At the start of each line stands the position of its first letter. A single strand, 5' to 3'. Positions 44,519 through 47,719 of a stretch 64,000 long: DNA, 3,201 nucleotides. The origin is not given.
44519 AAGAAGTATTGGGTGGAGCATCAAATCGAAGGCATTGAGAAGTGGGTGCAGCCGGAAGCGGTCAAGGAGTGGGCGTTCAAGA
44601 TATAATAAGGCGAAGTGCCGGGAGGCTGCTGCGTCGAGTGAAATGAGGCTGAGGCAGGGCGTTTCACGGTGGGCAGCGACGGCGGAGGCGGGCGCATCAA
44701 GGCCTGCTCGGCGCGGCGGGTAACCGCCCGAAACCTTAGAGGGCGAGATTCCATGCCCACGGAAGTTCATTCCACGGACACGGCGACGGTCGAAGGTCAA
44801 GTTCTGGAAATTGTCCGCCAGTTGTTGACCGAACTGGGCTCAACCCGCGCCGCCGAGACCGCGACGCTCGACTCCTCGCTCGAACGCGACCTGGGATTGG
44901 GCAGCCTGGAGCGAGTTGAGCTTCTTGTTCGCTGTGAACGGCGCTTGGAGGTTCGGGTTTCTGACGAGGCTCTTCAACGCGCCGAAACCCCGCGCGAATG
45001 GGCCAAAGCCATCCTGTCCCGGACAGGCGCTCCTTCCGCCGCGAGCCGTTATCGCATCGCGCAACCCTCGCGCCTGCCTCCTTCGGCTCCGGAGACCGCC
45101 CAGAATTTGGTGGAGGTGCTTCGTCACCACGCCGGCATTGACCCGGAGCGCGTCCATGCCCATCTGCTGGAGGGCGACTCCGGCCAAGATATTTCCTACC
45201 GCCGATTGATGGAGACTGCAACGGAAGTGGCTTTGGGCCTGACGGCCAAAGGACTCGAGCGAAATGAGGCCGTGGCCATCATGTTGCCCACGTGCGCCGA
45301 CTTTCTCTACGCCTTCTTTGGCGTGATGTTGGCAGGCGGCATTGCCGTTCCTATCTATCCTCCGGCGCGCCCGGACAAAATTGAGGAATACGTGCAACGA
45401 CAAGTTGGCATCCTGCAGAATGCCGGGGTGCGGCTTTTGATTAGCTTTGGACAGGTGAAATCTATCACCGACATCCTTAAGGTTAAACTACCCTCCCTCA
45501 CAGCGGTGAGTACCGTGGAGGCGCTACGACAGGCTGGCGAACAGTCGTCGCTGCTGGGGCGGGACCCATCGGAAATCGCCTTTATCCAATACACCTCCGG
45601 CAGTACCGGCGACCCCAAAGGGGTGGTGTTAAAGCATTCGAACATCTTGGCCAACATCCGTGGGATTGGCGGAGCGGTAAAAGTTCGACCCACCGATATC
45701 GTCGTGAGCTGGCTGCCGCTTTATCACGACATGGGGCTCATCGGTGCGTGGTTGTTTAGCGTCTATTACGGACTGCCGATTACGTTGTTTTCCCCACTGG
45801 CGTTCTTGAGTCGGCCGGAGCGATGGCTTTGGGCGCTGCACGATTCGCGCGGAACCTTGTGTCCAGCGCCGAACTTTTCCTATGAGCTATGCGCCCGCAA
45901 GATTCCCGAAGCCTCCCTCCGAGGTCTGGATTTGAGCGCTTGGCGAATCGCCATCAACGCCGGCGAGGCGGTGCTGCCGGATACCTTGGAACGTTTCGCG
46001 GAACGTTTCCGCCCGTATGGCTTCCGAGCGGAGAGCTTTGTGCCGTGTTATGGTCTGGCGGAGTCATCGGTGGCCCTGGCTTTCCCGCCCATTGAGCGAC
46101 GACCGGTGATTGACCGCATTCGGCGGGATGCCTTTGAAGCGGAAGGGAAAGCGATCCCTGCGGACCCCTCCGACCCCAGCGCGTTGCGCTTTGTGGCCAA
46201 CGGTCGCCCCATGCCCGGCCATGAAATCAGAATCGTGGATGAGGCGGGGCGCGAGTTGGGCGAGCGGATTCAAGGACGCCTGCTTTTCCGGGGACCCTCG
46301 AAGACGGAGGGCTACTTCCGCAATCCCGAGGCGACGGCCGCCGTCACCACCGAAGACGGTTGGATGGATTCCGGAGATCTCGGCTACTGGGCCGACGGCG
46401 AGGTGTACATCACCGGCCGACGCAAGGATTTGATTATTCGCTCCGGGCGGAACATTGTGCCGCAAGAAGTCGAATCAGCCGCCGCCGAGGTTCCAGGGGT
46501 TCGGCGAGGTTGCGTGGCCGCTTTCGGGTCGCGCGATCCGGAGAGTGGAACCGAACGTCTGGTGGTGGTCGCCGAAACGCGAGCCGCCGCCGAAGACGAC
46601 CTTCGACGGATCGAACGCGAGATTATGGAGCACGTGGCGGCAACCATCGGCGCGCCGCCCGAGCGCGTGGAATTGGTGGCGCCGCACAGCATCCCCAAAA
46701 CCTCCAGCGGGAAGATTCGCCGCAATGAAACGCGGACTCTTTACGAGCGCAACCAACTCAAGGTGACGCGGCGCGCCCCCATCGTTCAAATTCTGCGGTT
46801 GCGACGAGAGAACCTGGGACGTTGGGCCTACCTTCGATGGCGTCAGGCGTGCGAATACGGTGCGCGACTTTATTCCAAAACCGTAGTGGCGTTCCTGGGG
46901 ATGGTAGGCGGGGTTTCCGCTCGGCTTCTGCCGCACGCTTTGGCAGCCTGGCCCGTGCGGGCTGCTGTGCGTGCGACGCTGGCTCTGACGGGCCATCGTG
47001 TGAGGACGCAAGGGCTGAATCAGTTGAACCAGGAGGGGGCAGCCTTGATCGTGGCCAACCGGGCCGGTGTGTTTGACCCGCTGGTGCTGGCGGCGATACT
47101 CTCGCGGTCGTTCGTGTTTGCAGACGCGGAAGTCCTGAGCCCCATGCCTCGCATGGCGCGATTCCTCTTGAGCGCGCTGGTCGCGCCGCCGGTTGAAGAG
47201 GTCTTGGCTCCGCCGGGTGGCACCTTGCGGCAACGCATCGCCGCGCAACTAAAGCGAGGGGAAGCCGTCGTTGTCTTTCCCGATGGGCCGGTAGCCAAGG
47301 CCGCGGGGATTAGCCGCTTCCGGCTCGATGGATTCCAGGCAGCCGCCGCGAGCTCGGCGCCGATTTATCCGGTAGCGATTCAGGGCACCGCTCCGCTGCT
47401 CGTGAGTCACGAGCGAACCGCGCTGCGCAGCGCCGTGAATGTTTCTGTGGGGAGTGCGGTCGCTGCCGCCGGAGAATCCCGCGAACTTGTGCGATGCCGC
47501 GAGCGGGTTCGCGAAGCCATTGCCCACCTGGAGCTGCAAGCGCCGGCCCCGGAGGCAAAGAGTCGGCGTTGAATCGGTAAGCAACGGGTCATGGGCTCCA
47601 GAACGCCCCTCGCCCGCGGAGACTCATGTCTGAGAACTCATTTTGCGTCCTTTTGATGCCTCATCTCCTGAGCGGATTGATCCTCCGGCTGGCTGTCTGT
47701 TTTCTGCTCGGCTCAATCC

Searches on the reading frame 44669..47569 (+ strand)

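Call 85: search_protein_families(library=pfam, proteins=[window:44669-47569:+], max_evalue=0.00001)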
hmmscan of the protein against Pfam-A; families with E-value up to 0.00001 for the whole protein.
window:44669-47569:+ (967 aa): 4 families
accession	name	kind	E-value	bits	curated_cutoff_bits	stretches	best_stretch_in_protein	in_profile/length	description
PF00501.34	AMP-binding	-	4.2e-62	210.6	29.9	1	155-550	5-384/384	AMP-binding enzyme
PF01553.26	Acyltransferase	-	1.6e-10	41.3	23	1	777-904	1-131/132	Acyltransferase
PF00550.31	PP-binding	-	8.9e-08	32.7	20.8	1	61-115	14-67/67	Phosphopantetheine attachment site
PF13193.12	AMP-binding_C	-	9.4e-08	33.3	24.5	1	600-682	1-76/76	AMP-binding enzyme C-terminal domain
